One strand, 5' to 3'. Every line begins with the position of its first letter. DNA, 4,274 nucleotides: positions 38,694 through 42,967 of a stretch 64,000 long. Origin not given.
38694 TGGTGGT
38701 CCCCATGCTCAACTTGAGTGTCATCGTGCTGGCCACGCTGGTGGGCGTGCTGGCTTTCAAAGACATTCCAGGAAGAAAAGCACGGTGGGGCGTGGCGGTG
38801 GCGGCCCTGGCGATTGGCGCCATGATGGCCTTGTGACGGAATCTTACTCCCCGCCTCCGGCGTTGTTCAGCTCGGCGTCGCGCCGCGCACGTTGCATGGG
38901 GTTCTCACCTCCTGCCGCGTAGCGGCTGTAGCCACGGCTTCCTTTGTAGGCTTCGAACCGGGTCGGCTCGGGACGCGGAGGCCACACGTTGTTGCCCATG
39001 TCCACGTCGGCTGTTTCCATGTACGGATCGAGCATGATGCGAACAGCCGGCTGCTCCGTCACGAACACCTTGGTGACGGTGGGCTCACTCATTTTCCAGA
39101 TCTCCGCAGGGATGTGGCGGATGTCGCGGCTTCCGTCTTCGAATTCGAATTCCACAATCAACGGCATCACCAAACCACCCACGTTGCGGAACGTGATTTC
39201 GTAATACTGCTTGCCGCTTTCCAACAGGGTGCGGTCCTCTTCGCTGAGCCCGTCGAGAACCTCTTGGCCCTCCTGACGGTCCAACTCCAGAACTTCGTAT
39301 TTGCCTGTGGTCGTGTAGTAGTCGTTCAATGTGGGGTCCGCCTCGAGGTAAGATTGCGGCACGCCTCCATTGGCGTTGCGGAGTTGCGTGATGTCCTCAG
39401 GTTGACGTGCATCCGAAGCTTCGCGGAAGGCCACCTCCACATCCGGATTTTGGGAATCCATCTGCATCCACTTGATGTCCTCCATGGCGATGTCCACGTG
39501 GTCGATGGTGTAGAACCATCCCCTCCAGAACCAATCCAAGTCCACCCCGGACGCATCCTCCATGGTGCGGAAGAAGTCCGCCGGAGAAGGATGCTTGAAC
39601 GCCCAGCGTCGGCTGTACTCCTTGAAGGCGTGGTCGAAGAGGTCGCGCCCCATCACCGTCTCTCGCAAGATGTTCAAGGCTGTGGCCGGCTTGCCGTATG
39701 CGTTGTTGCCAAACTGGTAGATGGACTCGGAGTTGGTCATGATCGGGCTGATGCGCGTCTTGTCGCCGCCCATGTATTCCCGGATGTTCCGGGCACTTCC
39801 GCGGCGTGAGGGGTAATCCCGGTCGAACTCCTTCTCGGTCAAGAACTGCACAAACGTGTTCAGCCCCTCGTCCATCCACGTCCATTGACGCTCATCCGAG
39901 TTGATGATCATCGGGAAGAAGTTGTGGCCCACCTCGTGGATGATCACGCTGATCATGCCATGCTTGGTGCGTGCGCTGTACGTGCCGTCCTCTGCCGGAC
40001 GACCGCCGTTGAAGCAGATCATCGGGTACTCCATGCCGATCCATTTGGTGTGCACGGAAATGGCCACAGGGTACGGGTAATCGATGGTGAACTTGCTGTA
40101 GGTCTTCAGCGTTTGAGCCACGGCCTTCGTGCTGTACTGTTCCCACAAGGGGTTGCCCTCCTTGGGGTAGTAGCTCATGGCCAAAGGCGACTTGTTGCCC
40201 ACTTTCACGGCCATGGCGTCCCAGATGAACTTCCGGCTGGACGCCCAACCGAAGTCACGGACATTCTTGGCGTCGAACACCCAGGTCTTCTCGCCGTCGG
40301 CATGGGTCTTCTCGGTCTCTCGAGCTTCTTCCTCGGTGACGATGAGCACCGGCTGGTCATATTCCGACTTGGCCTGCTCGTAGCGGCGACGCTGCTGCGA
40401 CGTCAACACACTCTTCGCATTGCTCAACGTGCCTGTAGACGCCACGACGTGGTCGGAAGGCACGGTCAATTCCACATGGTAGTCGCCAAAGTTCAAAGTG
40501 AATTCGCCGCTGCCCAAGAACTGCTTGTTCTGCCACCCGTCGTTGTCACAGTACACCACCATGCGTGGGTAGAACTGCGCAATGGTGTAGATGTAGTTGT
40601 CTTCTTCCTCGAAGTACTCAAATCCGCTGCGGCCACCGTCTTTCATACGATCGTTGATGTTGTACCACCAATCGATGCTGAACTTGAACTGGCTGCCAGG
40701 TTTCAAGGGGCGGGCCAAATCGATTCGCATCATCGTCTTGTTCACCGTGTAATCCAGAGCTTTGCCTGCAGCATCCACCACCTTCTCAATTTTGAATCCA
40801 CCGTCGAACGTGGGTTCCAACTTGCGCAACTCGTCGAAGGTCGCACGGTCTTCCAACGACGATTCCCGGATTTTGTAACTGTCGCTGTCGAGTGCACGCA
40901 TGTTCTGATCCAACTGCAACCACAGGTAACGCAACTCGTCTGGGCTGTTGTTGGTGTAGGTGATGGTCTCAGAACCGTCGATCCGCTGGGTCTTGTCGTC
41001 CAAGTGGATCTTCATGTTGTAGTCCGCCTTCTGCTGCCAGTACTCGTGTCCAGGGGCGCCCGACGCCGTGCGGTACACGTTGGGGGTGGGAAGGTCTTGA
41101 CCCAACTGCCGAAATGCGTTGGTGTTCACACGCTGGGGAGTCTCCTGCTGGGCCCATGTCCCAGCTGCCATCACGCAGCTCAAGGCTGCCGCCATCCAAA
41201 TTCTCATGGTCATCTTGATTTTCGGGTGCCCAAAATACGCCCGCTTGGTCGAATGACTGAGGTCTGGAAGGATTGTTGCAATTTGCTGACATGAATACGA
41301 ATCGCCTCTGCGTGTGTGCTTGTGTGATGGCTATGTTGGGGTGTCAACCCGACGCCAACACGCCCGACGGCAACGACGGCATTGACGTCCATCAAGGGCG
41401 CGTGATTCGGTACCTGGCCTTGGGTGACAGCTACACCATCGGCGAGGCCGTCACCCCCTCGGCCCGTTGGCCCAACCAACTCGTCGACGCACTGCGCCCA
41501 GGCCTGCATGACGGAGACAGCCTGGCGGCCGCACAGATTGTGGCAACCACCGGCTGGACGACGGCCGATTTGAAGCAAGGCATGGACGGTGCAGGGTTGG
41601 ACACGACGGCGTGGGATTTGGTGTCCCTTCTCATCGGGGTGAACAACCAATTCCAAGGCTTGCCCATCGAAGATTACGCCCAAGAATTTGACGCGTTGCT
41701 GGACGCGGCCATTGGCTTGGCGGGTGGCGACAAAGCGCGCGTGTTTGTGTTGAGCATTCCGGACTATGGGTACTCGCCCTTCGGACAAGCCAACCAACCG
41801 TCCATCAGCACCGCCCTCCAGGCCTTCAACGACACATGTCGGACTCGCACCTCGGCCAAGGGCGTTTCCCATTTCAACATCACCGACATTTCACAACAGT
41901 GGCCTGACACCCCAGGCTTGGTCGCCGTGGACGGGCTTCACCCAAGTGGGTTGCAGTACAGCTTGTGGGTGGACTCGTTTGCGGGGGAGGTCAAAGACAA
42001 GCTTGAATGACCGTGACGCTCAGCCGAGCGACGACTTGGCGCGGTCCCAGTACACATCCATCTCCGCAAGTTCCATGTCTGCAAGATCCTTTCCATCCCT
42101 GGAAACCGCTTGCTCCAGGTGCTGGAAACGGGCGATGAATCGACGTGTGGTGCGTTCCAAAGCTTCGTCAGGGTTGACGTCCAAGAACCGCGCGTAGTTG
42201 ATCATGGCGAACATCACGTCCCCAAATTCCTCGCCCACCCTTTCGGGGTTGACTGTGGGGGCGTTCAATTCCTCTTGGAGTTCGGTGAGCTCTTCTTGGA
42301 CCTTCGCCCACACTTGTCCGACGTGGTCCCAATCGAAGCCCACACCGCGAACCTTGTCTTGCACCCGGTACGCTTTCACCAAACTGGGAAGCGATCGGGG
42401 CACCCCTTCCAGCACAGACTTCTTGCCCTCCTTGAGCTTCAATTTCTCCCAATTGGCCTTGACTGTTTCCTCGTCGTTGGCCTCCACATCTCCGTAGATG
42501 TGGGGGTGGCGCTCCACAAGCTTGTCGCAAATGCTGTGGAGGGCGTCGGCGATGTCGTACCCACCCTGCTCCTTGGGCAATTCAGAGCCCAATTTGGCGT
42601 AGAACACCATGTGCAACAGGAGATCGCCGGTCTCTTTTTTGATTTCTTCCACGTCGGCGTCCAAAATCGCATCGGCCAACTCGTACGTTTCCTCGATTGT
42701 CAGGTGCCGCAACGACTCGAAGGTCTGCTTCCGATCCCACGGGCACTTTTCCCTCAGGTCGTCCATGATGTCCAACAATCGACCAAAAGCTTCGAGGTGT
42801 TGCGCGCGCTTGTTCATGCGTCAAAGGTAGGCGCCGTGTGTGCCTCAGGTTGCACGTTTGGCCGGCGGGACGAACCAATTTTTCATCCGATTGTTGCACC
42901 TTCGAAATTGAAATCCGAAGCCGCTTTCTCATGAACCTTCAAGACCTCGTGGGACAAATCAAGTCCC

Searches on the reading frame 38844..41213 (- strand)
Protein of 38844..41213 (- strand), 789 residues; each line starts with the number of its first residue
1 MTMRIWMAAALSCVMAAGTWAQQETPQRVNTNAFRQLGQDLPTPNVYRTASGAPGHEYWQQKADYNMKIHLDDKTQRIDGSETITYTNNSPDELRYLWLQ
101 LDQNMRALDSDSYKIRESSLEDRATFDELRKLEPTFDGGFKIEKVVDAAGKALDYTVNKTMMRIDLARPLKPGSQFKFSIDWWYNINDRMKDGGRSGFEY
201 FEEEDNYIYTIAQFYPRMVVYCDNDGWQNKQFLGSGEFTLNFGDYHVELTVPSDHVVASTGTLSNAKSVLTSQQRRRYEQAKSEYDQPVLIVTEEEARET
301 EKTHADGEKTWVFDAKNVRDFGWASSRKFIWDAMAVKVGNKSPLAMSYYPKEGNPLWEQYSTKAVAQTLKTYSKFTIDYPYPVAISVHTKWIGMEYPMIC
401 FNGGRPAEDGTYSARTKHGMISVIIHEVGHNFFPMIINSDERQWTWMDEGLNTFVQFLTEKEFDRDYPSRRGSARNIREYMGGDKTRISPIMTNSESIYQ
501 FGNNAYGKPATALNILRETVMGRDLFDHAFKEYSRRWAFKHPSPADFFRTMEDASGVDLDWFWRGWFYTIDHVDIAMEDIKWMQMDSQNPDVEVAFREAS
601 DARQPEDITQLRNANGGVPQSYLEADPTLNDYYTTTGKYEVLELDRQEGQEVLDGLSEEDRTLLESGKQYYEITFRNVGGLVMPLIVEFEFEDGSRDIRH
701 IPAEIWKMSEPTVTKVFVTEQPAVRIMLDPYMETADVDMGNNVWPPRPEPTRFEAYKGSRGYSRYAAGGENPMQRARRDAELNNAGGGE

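Call 37: search_protein_families(library=pfam, proteins=[window:38844-41213:-], max_evalue=0.01)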
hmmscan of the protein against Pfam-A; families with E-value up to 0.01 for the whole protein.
window:38844-41213:- (789 aa): 1 family
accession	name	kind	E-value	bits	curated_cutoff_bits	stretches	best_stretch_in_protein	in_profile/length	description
PF01433.26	Peptidase_M1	-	1.6e-14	54.5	27.7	1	364-566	5-218/218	Peptidase family M1 domain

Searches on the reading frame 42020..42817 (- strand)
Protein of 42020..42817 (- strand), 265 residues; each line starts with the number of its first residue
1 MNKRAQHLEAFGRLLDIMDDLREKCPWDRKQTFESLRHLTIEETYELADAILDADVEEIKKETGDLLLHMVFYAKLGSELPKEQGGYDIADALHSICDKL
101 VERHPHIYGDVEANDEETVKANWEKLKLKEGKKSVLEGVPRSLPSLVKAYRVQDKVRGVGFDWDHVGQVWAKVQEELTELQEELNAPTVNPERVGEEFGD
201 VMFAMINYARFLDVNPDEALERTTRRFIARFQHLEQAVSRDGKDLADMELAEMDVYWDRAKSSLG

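Call 37: search_protein_families(library=pfam, proteins=[window:42020-42817:-], max_evalue=0.01)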
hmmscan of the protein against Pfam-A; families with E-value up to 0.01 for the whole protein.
window:42020-42817:- (265 aa): 3 families
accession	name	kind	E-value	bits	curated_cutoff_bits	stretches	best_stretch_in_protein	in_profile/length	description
PF03819.22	MazG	-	1.2e-27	96.4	22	2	31-107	1-73/74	MazG nucleotide pyrophosphohydrolase domain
PF01503.22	PRA-PH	-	2.3e-06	28.4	21.3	0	30-70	22-64/86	Phosphoribosyl-ATP pyrophosphohydrolase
PF08463.15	EcoEI_R_C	-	0.0093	16.5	24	0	174-230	32-98/163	EcoEI R protein C-terminal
